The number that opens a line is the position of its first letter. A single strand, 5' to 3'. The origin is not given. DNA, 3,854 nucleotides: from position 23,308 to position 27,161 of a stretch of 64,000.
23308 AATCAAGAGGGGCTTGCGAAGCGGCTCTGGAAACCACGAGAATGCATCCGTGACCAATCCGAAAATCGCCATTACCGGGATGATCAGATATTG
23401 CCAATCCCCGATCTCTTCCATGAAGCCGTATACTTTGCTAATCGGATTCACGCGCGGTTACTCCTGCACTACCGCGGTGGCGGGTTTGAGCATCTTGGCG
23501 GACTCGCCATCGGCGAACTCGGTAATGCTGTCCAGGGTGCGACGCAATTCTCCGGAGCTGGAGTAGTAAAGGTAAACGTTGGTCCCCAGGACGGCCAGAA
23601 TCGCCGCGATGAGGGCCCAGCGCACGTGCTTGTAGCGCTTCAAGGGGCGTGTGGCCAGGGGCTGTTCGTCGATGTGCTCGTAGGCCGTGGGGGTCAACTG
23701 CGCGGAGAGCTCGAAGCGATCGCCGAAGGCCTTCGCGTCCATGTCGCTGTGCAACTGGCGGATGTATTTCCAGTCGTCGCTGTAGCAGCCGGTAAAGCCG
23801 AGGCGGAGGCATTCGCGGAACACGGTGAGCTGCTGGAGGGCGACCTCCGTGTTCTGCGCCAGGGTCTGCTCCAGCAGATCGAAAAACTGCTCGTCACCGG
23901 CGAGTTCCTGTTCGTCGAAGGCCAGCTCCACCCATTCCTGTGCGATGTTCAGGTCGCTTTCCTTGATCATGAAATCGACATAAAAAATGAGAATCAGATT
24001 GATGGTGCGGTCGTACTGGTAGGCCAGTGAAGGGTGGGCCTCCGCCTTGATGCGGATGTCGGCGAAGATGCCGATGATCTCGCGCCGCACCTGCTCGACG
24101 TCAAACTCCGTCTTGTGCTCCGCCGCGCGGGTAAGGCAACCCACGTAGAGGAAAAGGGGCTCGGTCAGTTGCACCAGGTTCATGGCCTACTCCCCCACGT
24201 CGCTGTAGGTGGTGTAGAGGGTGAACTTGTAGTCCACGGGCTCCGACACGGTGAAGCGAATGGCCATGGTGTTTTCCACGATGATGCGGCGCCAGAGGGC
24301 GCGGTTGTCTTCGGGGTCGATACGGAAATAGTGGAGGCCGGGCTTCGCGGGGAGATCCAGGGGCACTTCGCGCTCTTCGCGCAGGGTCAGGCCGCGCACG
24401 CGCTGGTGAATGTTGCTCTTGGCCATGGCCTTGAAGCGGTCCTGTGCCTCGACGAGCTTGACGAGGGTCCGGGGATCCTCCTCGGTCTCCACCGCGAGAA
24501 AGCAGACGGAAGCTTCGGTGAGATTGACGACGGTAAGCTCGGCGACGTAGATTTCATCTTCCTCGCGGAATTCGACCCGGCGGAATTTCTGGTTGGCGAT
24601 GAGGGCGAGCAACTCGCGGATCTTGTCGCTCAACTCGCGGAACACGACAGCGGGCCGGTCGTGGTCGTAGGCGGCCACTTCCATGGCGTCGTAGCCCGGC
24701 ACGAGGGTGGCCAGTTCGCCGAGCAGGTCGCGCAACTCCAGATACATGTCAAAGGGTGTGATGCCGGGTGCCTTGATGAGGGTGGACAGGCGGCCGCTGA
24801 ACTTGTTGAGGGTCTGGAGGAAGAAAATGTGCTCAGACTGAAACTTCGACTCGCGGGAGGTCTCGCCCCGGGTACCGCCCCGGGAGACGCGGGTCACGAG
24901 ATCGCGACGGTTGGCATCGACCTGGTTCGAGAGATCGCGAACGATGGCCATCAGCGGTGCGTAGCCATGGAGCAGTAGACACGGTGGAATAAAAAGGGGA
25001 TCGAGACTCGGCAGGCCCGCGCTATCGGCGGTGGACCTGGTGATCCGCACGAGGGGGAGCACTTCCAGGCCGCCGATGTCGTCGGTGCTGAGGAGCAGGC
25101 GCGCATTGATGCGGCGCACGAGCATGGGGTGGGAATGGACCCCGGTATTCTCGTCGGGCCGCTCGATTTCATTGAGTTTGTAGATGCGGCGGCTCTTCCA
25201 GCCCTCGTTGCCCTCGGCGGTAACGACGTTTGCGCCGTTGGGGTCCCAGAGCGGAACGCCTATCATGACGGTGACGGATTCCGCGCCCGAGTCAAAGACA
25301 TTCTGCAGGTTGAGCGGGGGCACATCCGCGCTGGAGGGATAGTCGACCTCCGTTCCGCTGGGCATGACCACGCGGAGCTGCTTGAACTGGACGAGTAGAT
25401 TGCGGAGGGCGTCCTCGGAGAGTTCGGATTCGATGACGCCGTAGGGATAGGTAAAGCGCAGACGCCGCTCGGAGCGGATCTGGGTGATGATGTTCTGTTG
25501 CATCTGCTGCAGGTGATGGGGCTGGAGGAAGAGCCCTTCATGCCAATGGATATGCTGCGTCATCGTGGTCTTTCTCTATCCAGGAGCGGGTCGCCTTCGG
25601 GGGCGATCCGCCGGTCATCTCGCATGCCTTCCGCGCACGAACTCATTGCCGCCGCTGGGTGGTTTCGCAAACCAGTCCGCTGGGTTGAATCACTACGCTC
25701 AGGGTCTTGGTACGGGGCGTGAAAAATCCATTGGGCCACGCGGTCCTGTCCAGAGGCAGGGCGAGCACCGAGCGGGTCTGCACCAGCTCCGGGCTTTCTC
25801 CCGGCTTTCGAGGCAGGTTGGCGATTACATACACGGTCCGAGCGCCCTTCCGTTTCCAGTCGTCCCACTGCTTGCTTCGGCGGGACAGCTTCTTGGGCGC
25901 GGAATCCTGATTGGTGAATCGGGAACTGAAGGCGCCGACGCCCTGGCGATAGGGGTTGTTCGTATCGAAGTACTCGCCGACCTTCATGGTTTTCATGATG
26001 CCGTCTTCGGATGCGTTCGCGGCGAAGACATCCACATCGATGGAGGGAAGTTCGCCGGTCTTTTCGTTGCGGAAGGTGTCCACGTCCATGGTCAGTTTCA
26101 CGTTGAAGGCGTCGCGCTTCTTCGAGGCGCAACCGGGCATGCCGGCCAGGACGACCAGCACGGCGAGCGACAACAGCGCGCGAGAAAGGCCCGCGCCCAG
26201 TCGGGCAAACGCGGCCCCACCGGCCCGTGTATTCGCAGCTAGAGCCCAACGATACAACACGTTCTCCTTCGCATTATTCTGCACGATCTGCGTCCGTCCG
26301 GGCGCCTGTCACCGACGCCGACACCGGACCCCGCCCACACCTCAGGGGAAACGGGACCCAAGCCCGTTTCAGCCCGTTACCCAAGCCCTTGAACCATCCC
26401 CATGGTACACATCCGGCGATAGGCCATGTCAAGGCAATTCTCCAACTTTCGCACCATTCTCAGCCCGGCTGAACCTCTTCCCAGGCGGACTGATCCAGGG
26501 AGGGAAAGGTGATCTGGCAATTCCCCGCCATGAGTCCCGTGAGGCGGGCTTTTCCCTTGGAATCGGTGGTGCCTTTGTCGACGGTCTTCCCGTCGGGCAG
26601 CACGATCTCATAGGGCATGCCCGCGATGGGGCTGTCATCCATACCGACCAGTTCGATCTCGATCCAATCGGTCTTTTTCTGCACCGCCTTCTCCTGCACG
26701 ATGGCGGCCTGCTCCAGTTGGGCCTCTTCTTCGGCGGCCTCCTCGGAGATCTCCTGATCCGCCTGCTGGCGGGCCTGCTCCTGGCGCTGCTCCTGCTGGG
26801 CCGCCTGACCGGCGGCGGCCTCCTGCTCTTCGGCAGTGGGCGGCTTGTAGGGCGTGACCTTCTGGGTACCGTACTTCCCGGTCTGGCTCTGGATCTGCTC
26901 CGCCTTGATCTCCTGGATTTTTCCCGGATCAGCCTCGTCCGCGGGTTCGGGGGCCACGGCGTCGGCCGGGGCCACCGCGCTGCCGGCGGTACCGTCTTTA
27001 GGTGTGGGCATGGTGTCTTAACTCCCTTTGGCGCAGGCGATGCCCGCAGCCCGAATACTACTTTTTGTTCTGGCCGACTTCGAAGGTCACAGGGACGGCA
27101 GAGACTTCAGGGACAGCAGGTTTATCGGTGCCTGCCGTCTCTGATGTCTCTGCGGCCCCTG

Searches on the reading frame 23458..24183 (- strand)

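Call 6: search_protein_families(library=pfam, proteins=[window:23458-24183:-], max_evalue=0.01)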
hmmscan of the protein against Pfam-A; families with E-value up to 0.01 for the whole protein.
window:23458-24183:- (241 aa): 1 family
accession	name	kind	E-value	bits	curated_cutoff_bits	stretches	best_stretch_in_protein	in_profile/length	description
PF09850.14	DotU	-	1.9e-14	54.2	27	1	3-208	2-203/205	Type VI secretion system protein DotU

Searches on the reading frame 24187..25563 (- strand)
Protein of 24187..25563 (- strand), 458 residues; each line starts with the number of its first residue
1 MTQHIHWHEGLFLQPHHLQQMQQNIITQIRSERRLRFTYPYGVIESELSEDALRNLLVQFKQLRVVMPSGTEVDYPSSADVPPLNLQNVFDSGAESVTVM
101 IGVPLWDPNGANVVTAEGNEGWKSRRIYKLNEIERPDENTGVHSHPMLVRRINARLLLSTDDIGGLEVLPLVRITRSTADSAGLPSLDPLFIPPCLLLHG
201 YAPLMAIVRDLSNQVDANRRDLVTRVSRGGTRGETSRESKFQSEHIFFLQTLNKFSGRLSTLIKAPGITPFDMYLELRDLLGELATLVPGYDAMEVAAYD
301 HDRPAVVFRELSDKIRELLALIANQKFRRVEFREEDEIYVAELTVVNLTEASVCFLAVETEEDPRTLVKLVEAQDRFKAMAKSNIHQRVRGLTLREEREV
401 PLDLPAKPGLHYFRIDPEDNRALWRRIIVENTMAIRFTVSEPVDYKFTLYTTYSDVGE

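Call 6: search_protein_families(library=pfam, proteins=[window:24187-25563:-], max_evalue=0.01)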
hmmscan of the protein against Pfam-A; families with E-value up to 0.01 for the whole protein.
window:24187-25563:- (458 aa): 1 family
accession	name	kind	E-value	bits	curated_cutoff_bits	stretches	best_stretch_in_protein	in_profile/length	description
PF05936.17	T6SS_VasE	-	2.3e-70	238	23.4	1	17-438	1-416/429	Bacterial Type VI secretion, VC_A0110, EvfL, ImpJ, VasE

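Call 9: find_encoding_contigs(protein=window:24187-25563:-, flank=10000, max_places=6)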
Protein window:24187-25563:- (458 aa): no gene with exactly this product is on record in the collection.
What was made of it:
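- Tried and rejected: Exact look-up of the window's TssK found nothing on record (call 9), so the source contig was not identified.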

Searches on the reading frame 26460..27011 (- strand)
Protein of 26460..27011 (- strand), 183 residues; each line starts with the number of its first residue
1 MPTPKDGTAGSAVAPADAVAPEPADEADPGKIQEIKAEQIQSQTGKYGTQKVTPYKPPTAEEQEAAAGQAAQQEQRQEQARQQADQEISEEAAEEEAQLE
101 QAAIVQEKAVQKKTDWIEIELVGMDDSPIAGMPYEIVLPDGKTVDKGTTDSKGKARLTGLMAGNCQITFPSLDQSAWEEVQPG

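Call 51: search_protein_families(library=pfam, proteins=[window:26460-27011:-], max_evalue=0.01)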
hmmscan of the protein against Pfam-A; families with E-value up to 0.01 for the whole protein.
window:26460-27011:- (183 aa): 3 families
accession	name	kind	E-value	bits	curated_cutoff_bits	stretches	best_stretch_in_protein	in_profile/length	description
PF17802.7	SpaA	-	0.00084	19.9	23.1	1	122-164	8-53/91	Prealbumin-like fold domain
PF17210.9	SdrD_B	-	0.0014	19.2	29.7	1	125-170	20-65/112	SdrD B-like domain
PF13620.12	CarboxypepD_reg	-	0.0039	18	32.3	1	125-169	10-54/82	Carboxypeptidase regulatory-like domain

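Call 58: search_protein_families(library=ncbifam, proteins=[window:26460-27011:-], max_evalue=0.01)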
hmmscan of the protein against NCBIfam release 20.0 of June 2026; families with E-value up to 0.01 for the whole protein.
window:26460-27011:- (183 aa): 0 families
